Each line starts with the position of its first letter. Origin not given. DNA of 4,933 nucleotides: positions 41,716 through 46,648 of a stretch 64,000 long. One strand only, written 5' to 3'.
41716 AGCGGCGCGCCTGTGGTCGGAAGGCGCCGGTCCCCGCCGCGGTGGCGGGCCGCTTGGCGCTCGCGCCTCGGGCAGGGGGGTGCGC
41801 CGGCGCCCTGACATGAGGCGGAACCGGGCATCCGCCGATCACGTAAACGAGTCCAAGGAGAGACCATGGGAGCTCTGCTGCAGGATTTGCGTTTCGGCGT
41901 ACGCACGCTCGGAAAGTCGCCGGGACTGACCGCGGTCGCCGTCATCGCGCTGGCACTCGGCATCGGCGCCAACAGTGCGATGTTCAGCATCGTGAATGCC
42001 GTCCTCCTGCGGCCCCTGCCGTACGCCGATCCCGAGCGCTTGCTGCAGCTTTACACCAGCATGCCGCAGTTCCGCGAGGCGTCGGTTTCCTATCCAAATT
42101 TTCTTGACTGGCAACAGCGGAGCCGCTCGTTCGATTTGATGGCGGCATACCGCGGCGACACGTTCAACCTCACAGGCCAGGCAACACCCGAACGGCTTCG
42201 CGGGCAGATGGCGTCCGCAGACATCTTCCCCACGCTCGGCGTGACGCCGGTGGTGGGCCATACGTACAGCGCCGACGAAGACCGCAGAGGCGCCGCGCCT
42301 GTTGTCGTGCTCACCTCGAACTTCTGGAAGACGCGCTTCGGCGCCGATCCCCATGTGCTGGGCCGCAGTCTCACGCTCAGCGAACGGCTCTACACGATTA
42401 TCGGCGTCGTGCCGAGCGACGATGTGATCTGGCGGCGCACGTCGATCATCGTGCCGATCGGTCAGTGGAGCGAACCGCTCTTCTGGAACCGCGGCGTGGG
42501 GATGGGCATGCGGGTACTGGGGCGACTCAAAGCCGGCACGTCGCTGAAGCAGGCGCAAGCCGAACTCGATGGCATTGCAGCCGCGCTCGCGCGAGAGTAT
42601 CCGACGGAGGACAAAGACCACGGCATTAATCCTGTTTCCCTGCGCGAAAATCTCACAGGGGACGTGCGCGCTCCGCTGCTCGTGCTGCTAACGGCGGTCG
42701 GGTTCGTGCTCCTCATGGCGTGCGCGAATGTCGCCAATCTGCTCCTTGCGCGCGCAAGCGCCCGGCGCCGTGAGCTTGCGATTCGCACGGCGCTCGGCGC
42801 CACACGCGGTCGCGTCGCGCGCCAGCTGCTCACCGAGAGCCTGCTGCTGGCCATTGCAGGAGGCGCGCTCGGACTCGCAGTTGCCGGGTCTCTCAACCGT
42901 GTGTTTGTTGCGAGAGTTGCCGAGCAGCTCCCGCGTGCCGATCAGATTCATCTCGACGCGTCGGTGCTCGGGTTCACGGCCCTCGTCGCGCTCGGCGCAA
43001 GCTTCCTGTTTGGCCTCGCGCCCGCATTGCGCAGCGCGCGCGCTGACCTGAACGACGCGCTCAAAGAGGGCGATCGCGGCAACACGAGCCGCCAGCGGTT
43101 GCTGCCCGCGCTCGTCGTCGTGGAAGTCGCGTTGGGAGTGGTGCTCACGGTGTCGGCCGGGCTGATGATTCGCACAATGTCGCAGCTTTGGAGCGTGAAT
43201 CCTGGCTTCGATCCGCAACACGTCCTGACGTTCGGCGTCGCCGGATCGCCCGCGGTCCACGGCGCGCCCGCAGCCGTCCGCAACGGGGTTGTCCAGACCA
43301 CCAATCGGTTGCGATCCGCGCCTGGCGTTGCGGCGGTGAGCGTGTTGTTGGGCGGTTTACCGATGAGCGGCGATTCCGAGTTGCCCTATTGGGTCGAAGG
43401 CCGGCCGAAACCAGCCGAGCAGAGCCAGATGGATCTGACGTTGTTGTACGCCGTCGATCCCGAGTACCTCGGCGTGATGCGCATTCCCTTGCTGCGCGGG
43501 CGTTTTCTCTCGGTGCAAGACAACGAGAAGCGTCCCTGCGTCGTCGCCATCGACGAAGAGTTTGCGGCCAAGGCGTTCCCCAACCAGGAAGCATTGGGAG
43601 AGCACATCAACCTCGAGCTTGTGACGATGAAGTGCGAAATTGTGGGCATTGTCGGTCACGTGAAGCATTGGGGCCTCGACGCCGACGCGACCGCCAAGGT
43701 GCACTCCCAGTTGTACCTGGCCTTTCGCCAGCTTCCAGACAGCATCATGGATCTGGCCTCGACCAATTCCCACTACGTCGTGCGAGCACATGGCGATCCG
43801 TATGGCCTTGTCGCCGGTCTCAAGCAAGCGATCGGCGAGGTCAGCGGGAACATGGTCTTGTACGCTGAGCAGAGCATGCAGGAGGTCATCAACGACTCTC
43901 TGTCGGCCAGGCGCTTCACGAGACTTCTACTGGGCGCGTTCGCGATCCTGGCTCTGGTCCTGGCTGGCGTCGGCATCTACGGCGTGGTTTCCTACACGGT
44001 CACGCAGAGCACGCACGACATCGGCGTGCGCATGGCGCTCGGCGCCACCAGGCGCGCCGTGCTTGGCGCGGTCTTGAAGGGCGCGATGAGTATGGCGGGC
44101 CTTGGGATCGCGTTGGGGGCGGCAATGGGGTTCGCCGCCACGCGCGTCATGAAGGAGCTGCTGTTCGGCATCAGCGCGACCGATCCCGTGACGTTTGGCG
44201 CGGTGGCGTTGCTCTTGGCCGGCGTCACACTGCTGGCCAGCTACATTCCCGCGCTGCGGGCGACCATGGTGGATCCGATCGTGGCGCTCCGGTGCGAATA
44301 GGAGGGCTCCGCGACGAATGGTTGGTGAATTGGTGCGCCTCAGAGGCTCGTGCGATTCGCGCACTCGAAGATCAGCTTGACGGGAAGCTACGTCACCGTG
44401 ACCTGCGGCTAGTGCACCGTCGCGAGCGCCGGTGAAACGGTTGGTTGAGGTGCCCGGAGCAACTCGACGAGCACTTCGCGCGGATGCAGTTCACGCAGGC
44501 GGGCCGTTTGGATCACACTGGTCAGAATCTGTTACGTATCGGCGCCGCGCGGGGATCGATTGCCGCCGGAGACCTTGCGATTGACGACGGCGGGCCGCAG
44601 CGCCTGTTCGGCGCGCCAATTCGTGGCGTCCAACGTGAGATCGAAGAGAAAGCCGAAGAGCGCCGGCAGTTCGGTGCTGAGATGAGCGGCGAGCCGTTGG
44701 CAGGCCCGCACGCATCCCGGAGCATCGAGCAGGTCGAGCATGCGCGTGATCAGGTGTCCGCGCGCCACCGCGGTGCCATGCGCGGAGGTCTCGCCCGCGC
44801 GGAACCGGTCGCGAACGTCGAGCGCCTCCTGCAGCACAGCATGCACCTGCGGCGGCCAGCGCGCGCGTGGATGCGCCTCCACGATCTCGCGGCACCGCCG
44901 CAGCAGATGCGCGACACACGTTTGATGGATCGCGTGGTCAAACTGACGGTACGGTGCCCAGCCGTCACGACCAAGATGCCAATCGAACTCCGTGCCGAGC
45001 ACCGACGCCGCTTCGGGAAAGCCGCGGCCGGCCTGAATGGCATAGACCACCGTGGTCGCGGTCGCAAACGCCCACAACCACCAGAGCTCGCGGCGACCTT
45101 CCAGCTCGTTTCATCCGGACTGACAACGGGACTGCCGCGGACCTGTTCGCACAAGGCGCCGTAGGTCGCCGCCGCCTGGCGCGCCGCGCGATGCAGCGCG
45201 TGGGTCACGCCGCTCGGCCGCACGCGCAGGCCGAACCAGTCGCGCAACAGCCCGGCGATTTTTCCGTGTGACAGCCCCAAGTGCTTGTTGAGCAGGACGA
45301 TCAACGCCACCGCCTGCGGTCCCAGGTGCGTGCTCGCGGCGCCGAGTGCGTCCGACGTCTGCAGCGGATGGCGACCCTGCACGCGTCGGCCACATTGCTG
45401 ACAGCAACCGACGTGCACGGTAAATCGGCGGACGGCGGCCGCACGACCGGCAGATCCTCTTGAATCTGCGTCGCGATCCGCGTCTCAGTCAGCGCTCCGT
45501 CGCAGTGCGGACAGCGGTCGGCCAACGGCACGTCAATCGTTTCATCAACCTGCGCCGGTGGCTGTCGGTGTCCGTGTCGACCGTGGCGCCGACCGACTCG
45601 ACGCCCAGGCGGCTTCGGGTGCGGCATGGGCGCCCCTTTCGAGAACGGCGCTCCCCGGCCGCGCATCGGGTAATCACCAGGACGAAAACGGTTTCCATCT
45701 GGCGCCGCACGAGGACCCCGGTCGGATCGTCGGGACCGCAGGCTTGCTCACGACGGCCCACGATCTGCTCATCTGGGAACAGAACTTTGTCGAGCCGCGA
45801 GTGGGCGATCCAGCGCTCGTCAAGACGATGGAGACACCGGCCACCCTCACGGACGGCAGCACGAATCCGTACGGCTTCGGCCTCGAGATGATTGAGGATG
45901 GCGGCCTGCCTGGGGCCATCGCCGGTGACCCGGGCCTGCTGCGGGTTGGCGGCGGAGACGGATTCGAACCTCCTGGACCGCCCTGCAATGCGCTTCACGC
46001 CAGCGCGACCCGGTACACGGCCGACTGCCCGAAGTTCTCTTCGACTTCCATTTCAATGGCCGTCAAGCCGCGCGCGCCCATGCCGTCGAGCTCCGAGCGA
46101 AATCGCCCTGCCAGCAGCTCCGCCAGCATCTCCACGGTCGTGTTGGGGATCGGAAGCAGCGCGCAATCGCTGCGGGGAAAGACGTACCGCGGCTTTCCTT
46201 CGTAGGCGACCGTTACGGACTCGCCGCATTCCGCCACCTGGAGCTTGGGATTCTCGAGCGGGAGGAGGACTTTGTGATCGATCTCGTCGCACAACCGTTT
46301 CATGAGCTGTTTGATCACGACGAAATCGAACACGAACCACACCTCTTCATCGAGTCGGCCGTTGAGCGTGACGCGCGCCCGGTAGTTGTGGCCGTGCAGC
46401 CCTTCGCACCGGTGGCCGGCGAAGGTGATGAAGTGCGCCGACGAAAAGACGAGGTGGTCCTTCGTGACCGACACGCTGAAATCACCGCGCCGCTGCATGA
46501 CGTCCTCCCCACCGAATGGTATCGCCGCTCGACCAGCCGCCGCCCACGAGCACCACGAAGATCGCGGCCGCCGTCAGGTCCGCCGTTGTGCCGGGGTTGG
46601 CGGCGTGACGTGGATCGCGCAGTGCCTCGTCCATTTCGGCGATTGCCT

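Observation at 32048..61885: H4MPT/methanofuran-linked formaldehyde-oxidation island in a genome with Acidobacteria hallmarks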

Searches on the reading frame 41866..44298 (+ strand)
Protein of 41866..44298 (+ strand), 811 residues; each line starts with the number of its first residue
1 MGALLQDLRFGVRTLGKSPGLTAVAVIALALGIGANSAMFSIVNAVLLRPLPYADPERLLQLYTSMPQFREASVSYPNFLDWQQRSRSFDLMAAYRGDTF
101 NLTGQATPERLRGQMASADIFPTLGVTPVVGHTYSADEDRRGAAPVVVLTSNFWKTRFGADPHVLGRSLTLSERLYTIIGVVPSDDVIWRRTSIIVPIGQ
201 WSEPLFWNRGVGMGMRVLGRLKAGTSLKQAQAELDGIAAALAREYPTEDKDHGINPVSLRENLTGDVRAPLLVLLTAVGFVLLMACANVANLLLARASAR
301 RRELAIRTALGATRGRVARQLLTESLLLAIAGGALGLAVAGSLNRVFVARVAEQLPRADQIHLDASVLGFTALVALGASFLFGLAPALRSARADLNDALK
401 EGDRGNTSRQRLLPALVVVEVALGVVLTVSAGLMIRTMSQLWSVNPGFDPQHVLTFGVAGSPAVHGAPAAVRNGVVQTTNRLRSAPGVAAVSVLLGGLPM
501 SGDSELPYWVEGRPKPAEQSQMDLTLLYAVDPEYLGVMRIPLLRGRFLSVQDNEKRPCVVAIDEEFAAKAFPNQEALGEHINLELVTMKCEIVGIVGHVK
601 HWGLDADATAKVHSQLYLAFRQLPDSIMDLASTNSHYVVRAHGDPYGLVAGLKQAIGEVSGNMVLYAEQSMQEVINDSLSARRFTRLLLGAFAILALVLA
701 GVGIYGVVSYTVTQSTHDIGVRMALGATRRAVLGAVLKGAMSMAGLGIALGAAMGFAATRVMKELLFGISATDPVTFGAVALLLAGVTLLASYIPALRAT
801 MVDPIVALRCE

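Call 6: search_protein_families(library=pfam, proteins=[window:41866-44298:+], max_evalue=0.01)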
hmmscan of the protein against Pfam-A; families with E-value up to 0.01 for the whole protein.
window:41866-44298:+ (811 aa): 2 families
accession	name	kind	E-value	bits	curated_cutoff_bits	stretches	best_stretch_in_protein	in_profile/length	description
PF12704.14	MacB_PCD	-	2.7e-33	116.5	27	2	22-235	1-205/207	MacB-like periplasmic core domain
PF02687.27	FtsX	-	9.6e-23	81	25.5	2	277-393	3-118/120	FtsX-like permease C-terminal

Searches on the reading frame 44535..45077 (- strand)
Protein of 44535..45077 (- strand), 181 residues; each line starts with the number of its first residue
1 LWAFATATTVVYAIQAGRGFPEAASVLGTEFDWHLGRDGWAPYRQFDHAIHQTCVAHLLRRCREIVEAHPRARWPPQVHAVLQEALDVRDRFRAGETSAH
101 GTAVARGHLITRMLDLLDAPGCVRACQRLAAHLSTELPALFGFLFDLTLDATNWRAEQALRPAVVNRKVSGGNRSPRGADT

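Call 6: search_protein_families(library=pfam, proteins=[window:44535-45077:-], max_evalue=0.01)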
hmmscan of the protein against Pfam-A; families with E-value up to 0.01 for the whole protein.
window:44535-45077:- (181 aa): 1 family
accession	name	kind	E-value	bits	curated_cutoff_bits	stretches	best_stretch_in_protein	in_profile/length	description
PF03050.20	DDE_Tnp_IS66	-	2.3e-20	73.6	23.1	1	1-180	92-283/284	Transposase IS66 family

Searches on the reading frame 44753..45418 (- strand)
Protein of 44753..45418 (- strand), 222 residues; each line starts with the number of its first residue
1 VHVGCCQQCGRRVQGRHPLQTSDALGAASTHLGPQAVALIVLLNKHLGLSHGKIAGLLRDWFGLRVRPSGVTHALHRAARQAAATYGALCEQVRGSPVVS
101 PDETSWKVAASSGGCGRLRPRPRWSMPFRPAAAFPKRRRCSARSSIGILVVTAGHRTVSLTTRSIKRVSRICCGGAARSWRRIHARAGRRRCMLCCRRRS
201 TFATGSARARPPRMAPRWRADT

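Call 6: search_protein_families(library=pfam, proteins=[window:44753-45418:-], max_evalue=0.01)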
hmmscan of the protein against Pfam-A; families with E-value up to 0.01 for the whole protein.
window:44753-45418:- (222 aa): 1 family
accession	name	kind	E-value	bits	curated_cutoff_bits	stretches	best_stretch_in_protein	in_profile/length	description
PF03050.20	DDE_Tnp_IS66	-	0.00028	20.8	23.1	1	32-111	4-82/284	Transposase IS66 family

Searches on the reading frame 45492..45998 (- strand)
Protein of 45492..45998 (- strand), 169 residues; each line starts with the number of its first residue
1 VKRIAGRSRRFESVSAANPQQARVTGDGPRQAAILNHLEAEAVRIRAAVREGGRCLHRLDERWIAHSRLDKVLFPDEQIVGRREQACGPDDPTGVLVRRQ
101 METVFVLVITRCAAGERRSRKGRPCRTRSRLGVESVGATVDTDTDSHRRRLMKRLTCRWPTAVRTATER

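Call 6: search_protein_families(library=pfam, proteins=[window:45492-45998:-], max_evalue=0.01)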
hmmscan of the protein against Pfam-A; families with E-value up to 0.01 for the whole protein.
window:45492-45998:- (169 aa): 0 families

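Call 26: search_protein_families(library=ncbifam, proteins=[window:45492-45998:-], max_evalue=0.00001)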
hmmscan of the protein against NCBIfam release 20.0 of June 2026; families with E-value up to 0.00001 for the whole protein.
window:45492-45998:- (169 aa): 0 families

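Call 52: search_protein_families(library=pfam, proteins=[window:45492-45998:-], max_evalue=0.01)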
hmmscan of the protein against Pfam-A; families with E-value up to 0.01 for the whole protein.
window:45492-45998:- (169 aa): 0 families

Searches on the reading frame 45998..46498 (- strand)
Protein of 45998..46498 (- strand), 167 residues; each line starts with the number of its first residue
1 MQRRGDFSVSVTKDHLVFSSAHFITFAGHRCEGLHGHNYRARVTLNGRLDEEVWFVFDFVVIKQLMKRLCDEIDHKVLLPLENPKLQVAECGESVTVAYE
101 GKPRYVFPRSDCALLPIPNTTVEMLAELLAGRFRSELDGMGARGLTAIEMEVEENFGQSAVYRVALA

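Call 6: search_protein_families(library=pfam, proteins=[window:45998-46498:-], max_evalue=0.01)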
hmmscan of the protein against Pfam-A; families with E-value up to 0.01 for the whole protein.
window:45998-46498:- (167 aa): 1 family
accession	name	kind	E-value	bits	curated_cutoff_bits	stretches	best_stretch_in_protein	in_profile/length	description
PF01242.24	PTPS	-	2.2e-21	76.5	22.4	1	17-163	7-119/121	6-pyruvoyl tetrahydropterin synthase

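Call 26: search_protein_families(library=ncbifam, proteins=[window:45998-46498:-], max_evalue=0.00001)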
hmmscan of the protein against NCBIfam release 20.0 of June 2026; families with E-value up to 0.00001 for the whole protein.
window:45998-46498:- (167 aa): 2 families
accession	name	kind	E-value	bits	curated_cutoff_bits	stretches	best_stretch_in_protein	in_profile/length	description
TIGR00039.1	6PTHBS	subfamily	2.9e-19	69.6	125.5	1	15-121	7-113/124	6-pyruvoyl tetrahydropterin synthase/6-carboxytetrahydropterin synthase family protein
TIGR03367.1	queuosine_QueD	equivalog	1.3e-17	64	89.25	1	15-131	5-88/92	6-carboxytetrahydropterin synthase QueD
